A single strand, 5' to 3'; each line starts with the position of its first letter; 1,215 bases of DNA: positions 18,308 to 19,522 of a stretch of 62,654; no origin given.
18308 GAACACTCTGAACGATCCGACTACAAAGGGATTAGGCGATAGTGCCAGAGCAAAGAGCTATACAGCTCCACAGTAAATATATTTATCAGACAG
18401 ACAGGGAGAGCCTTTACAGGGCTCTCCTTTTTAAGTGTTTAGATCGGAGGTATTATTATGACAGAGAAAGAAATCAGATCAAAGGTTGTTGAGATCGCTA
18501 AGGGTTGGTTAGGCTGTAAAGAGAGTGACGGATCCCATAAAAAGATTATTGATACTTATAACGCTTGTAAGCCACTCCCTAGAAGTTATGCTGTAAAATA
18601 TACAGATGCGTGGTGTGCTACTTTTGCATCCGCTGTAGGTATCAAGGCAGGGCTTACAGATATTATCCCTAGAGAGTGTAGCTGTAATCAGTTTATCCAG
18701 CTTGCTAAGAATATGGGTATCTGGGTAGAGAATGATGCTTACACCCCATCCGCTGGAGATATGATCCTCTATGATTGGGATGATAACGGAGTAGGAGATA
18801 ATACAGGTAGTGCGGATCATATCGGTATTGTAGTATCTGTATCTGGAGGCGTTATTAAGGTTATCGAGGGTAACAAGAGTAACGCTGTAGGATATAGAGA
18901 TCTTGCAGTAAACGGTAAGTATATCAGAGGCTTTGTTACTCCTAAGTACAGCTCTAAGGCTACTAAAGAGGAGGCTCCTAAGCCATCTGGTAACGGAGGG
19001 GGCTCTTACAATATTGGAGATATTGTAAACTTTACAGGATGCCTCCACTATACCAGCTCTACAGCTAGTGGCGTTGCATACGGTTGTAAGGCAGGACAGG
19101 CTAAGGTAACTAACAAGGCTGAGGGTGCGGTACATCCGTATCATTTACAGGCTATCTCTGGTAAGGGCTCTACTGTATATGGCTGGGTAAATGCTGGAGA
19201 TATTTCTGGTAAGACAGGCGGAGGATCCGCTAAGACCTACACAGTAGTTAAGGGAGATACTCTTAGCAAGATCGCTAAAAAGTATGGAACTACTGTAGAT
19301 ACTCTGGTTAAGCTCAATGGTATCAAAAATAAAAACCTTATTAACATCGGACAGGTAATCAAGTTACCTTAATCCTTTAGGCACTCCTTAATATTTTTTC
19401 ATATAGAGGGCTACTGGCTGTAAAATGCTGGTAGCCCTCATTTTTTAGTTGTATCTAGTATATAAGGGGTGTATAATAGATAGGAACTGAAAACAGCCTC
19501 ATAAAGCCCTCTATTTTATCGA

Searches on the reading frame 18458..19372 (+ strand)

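Call 21: search_protein_families(library=pfam, proteins=[window:18458-19372:+], max_evalue=0.01)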
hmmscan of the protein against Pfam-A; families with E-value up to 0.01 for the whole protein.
window:18458-19372:+ (304 aa): 4 families
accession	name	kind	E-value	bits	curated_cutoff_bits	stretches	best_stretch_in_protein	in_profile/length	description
PF01476.26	LysM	-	2.5e-18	66.2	20.9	1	261-304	1-43/43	LysM domain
PF05257.22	CHAP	-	4.4e-08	33.9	26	1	51-139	7-81/81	CHAP domain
PF10030.15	DUF2272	-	0.0006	20.1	27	1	17-149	15-163/191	Uncharacterized protein conserved in bacteria (DUF2272)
PF23473.1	LysM3_LYK4_5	-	0.002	18.6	29.3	1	260-295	4-38/48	LYK4/5 LysM3 domain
